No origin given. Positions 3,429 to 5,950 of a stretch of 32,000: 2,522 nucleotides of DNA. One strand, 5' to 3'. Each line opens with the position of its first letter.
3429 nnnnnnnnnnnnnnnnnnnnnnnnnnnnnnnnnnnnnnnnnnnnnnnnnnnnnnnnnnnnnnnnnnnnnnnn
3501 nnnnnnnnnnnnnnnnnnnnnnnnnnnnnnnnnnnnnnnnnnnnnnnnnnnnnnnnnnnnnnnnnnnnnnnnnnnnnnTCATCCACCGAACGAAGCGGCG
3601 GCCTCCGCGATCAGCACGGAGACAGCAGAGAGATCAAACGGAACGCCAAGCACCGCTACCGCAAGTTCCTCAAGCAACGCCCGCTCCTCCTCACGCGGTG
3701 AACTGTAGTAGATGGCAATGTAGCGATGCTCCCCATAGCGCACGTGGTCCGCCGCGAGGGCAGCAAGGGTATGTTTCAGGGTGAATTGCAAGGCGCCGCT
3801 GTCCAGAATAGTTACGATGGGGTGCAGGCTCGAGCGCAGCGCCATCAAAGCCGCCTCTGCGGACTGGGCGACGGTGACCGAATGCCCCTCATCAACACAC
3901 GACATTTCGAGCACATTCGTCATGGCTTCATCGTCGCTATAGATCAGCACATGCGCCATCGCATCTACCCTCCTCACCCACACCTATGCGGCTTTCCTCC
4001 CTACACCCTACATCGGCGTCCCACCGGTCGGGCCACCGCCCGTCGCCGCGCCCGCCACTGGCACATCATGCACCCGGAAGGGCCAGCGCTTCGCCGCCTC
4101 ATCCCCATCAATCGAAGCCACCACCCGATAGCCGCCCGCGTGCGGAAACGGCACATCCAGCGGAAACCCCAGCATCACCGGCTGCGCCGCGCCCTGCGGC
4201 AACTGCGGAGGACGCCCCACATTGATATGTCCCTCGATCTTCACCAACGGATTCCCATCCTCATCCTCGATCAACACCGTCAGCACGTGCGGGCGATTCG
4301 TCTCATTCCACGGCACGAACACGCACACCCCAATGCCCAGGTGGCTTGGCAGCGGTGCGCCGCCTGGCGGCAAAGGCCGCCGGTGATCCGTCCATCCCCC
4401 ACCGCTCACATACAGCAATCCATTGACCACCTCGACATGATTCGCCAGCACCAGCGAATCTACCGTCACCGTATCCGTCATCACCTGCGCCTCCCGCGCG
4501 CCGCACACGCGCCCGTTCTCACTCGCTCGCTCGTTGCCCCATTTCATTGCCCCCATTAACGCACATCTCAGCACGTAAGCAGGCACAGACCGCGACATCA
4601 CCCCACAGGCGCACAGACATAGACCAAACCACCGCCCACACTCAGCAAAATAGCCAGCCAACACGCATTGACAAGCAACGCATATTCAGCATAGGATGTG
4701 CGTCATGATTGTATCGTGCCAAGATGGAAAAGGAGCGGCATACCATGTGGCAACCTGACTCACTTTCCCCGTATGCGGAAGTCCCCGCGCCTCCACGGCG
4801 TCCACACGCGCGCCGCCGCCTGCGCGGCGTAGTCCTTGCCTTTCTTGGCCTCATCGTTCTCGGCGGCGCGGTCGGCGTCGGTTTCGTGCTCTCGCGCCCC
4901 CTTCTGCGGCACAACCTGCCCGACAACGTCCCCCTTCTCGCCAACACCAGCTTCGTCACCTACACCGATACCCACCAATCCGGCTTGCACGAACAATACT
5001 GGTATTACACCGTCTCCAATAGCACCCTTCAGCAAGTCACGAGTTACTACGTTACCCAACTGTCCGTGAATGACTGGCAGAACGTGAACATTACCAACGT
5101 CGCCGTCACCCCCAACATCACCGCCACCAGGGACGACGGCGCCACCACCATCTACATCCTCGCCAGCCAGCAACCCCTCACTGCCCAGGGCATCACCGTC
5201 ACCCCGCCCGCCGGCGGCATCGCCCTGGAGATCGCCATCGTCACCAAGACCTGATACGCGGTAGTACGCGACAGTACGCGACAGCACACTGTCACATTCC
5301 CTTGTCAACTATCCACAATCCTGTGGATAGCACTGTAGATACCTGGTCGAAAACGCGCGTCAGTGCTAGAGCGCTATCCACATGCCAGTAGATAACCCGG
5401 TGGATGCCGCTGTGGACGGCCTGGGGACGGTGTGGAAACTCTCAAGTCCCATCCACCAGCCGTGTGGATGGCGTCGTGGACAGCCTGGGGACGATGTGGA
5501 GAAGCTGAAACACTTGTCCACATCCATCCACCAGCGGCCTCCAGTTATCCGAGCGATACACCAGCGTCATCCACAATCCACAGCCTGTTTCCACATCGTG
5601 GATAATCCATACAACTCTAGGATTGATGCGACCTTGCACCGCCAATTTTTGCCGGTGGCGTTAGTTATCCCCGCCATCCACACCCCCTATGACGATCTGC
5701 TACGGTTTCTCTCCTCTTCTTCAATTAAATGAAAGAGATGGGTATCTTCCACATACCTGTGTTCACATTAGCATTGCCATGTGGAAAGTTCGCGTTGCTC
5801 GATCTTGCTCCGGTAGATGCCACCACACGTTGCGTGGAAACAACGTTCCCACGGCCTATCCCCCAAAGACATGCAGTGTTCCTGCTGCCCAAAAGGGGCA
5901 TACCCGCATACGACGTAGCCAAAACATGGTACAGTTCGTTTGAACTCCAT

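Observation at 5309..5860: DnaA-box cluster 2 with palindromic box pair, a 29-bp internal direct repeat and an adjoining AT-richer tract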

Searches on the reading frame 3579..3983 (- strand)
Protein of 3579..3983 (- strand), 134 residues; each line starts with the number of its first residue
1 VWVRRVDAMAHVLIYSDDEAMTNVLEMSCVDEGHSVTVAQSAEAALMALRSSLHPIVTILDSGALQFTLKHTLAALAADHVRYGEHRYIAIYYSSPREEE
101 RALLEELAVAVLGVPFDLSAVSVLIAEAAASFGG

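Call 6: search_protein_families(library=pfam, proteins=[window:3579-3983:-])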
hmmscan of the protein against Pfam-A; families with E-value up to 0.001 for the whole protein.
window:3579-3983:- (134 aa): 0 families

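Call 56: search_protein_families(library=pfam, proteins=[window:3579-3959:-], max_evalue=5)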
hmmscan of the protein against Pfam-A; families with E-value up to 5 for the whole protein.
window:3579-3959:- (126 aa): 1 family
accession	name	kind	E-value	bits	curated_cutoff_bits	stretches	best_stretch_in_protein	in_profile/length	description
PF23198.2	PDE8A_N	-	0.0041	17.5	29.6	1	4-51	13-60/147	PDE8A-like, N-terminal domain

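Call 57: find_homologous_proteins(query=window:3579-3959:-, max_evalue=0.001)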
Query window:3579-3959:- (126 aa): 3 proteins with E <= 0.001 among 416 candidates.
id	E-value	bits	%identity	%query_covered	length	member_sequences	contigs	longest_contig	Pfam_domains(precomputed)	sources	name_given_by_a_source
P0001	2.3e-71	255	100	100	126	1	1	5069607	-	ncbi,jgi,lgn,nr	ncbi:MAG: hypothetical protein OJF49_002476 [Ktedonobacterales bacterium]|jgi:DNA-binding NtrC famil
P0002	4.0e-59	215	86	100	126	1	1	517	-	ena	-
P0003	6.9e-9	54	36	98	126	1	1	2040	-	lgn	-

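Call 58: list_cluster_members(proteins=[P0001])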
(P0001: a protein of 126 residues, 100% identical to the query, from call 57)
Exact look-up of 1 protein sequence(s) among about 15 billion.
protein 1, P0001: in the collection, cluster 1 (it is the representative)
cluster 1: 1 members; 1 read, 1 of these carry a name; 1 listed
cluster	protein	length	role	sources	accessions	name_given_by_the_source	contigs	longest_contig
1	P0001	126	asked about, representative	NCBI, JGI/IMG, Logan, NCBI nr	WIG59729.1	MAG: hypothetical protein OJF49_002476 [Ktedonobacterales bacterium] | DNA-binding NtrC family response regulator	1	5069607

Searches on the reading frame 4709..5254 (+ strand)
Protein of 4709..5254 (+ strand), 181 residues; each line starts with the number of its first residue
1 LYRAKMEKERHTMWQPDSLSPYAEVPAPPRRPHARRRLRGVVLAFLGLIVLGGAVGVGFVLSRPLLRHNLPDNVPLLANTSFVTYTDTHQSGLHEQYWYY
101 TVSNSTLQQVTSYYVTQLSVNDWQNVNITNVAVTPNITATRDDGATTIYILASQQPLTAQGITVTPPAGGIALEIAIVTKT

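Call 6: search_protein_families(library=pfam, proteins=[window:4709-5254:+])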
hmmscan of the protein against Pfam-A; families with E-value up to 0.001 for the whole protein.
window:4709-5254:+ (181 aa): 0 families

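Call 56: search_protein_families(library=pfam, proteins=[window:4724-5254:+], max_evalue=5)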
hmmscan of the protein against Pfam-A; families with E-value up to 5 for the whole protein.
window:4724-5254:+ (176 aa): 0 families

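Call 62: find_encoding_contigs(protein=window:4724-5254:+, flank=10000, max_places=6)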
Protein window:4724-5254:+ (176 aa): 1 contig read that carries it; 1 place shown.
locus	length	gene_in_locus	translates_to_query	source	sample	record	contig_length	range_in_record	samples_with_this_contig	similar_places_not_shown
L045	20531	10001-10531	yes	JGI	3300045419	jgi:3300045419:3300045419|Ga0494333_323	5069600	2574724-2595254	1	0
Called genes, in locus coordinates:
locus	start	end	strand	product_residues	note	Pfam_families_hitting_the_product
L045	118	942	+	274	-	PF00561:Abhydrolase_1, PF12146:Hydrolase_4, PF12697:Abhydrolase_6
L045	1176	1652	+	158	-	PF05163:DinB (weak), PF08020:DUF1706, PF11716:MDMPI_N, PF12867:DinB_2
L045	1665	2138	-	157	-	PF19694:DUF6194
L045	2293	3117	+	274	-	PF04439:Adenyl_transf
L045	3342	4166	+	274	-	-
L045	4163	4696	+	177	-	PF08534:Redoxin, PF00578:AhpC-TSA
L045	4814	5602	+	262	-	PF09948:PpoB2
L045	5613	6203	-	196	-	-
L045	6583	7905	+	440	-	PF04860:Phage_portal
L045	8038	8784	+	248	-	-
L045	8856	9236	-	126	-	-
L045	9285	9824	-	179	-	PF22091:DUF6941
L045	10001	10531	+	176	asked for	-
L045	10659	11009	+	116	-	-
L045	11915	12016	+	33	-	-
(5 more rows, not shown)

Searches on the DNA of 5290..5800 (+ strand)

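Call 53: search_dna_similar(query=window:5290-5800:+, collection=plasmids, mode=distant, max_evalue=0.01)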
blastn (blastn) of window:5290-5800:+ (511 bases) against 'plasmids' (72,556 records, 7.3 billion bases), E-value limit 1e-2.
No match.

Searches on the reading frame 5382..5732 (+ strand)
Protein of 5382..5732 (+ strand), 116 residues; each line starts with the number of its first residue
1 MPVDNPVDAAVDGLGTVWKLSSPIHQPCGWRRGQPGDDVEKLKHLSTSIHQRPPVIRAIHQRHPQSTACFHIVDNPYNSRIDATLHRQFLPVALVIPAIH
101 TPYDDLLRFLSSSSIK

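Call 56: search_protein_families(library=pfam, proteins=[window:5382-5732:+], max_evalue=5)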
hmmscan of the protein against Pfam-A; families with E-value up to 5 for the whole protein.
window:5382-5732:+ (116 aa): 0 families
